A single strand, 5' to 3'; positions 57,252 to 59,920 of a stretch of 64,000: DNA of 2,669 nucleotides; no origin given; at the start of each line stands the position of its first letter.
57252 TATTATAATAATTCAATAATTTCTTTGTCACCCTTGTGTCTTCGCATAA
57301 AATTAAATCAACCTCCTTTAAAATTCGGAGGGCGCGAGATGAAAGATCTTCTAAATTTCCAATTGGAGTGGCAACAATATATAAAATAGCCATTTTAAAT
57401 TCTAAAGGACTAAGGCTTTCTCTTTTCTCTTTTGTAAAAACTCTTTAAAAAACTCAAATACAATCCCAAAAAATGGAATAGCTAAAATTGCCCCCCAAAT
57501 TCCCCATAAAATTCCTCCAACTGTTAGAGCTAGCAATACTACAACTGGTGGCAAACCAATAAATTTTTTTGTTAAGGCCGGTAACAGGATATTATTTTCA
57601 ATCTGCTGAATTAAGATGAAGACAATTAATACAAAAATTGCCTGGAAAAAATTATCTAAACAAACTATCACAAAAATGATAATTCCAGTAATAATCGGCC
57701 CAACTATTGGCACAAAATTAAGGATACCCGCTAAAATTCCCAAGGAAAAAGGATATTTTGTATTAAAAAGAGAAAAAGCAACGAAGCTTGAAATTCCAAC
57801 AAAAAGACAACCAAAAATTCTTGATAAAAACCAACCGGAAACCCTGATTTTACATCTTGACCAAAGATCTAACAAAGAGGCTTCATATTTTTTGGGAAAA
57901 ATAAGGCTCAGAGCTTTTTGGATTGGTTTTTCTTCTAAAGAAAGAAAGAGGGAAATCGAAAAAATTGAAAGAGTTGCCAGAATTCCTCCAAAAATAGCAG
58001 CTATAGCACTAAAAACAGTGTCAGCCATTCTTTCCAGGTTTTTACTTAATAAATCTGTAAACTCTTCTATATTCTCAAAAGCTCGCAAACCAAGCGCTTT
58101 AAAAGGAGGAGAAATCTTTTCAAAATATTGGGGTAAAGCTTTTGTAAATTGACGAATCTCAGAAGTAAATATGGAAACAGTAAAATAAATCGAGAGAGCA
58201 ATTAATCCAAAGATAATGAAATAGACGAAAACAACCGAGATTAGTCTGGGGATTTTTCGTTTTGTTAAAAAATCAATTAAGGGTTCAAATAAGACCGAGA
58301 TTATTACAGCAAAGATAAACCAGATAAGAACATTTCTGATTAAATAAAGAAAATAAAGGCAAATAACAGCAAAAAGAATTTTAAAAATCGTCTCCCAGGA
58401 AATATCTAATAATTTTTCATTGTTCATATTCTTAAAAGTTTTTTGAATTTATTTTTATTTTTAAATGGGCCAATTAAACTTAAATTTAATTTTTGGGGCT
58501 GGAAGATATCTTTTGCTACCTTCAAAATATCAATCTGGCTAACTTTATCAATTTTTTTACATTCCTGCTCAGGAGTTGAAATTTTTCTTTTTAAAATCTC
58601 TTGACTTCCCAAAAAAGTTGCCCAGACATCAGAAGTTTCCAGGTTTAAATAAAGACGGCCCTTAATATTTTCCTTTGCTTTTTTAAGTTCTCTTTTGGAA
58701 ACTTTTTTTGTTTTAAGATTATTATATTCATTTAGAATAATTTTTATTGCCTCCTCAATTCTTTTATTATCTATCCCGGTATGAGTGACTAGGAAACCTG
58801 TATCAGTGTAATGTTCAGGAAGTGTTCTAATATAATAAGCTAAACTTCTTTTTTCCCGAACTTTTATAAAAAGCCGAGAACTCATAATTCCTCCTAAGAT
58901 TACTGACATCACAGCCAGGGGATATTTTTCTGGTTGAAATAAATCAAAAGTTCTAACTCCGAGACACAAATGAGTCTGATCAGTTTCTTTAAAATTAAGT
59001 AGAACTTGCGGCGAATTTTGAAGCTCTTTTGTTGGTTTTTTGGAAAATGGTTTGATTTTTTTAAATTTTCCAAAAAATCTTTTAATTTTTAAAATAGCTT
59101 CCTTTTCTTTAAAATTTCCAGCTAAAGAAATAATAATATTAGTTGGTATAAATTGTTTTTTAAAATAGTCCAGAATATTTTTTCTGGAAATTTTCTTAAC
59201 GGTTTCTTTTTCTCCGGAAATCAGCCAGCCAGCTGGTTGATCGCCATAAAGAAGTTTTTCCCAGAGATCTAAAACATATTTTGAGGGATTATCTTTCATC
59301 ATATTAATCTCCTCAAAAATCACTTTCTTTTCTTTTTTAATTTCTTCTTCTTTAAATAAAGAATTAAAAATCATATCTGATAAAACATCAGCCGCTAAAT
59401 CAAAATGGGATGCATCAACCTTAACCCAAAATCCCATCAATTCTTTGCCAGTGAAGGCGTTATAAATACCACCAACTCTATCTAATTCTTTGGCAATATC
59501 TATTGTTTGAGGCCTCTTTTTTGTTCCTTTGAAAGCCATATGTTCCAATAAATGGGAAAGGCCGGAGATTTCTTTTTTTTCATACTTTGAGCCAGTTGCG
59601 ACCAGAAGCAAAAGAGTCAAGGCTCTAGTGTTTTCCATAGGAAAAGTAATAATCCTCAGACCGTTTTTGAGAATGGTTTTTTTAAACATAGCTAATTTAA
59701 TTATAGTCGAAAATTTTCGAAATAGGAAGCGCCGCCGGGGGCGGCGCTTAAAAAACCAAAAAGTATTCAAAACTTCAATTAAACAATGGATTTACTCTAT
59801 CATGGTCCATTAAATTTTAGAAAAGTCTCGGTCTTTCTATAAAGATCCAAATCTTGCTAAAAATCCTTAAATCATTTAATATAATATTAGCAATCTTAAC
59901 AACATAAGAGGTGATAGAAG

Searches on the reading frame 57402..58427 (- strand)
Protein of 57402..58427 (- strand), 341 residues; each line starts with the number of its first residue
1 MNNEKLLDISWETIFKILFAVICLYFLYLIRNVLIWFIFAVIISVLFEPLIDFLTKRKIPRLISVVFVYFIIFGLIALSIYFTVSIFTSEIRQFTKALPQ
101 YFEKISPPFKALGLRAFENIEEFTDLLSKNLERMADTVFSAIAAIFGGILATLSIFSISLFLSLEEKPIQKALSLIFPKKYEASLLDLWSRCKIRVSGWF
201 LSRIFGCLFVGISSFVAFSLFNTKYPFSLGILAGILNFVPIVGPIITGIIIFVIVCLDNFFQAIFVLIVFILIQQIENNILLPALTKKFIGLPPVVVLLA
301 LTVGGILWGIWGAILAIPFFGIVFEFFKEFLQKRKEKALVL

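Call 4: search_protein_families(library=pfam, proteins=[window:57402-58427:-], max_evalue=1)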
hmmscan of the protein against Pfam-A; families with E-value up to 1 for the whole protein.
window:57402-58427:- (341 aa): 1 family
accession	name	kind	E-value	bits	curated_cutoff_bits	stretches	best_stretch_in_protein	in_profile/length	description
PF01594.21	AI-2E_transport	-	9.9e-59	199.6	34.3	1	17-329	5-325/327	AI-2E family transporter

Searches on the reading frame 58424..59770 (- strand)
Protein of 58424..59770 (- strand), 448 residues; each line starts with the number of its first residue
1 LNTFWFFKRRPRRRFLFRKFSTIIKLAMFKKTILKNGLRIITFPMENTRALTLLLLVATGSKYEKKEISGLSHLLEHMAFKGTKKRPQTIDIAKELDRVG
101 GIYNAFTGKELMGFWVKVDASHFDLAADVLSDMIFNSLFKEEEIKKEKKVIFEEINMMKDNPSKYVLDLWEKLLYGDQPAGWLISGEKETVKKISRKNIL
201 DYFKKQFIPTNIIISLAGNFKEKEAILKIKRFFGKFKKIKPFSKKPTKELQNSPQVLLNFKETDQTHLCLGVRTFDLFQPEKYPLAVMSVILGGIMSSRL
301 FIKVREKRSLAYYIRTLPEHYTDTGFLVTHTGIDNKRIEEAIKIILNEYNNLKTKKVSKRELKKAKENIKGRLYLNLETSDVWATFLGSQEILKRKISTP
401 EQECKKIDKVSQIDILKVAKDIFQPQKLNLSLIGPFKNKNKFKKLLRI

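Call 4: search_protein_families(library=pfam, proteins=[window:58424-59770:-], max_evalue=1)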
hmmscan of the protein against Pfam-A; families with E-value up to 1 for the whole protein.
window:58424-59770:- (448 aa): 4 families
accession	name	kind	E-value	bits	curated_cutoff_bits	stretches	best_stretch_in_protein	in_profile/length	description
PF00675.25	Peptidase_M16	-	1.2e-34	119.8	22.3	1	46-180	8-141/149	Insulinase (Peptidase family M16)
PF05193.26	Peptidase_M16_C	-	1.1e-33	117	23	1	193-368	1-180/181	Peptidase M16 inactive domain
PF01480.22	PWI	-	0.047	14.5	22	1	127-176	19-67/72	PWI domain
PF16540.10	MKLP1_Arf_bdg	-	0.076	13.4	28.2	1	311-402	15-101/107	Arf6-interacting domain of mitotic kinesin-like protein 1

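Call 37: find_related_loci(query=window:58424-59695:-, collection=genome_contigs, flank=10000)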
Query window:58424-59695:- (423 aa) in genome_contigs; peptide patterns used: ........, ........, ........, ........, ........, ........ (x = any residue, [..] = any of these).
600 stretches matched a pattern (row limit reached: there are more); 589 encode a relative of the query (tblastn E <= 1e-3); the best 80 are kept; 80 distinct loci.
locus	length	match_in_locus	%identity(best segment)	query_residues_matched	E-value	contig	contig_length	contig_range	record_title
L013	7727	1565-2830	47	4-423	2e-129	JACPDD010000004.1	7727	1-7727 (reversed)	MAG: Candidatus Levyibacteriota bacterium isolate NC_groundwater_300_Ag_B-0.1um_39_8 S7_GD2017_3_B1_scaffold_5022, whole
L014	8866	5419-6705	46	4-423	7e-126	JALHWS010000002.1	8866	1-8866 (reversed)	MAG: Candidatus Microgenomates bacterium isolate PFL108 seq_24516, whole genome shotgun sequence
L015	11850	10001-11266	45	4-423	8e-125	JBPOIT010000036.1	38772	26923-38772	MAG: Candidatus Levyibacteriota bacterium isolate MAG_784 c_000000578631, whole genome shotgun sequence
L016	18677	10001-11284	46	1-423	4e-124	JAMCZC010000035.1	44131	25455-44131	MAG: Patescibacteria group bacterium isolate FK_Sedi_B_Bin.322 NODE_2250_length_44131_cov_36.3079, whole genome shotgun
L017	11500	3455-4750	46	4-423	2e-120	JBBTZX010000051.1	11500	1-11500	MAG: Patescibacteria group bacterium isolate H14-bin027_1 H14_bin027_1_000000000051, whole genome shotgun sequence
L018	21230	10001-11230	46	4-411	5e-118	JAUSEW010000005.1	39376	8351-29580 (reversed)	MAG: Candidatus Levyibacteriota bacterium isolate E14_maxbin.252 E14_k141_25618, whole genome shotgun sequence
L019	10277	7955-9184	47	4-411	1e-124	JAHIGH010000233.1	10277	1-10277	MAG: Patescibacteria group bacterium isolate KR11_N2.mb.17 KR11_N2.mb.17_k141_156051, whole genome shotgun sequence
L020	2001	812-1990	46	4-395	1e-121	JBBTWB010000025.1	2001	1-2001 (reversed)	MAG: Patescibacteria group bacterium isolate H43-bin061_1 H43_bin061_1_000000000025, whole genome shotgun sequence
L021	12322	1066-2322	44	4-421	1e-113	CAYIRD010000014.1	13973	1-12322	MAG TPA_asm: uncultured Gammaproteobacteria bacterium isolate ERP119705_co24_323 genome assembly, contig: NODE_5472_leng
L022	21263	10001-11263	43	3-422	2e-112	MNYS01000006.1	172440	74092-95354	MAG: Candidatus Levybacteria bacterium CG2_30_37_29 cg2_3.0_scaffold_17_c, whole genome shotgun sequence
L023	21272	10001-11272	44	4-423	3e-121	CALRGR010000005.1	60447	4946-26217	MAG: Candidatus Levybacteria bacterium GW2011_GWA1_37_16 isolate Baikal-1250m-152 genome assembly, contig: Baikal-1250m-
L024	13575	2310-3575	40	4-423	2e-94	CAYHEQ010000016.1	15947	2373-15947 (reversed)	MAG TPA_asm: uncultured Candidatus Saccharibacteria bacterium isolate ERP119705_co11_467 genome assembly, contig: NODE_3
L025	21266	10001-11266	35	4-423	1e-91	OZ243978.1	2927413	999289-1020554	MAG: Dehalococcoidia bacterium isolate 7f999ff8-d283-48c4-a118-127608cdb325 genome assembly, chromosome: 1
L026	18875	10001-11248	43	1-414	1e-108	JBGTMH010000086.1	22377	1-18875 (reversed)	MAG: Patescibacteria group bacterium isolate JTS-RE358 k141_7699125, whole genome shotgun sequence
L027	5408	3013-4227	34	2-409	2e-74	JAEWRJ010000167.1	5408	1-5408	MAG: Bacillota bacterium isolate OH_SBrB_53 k127_431276, whole genome shotgun sequence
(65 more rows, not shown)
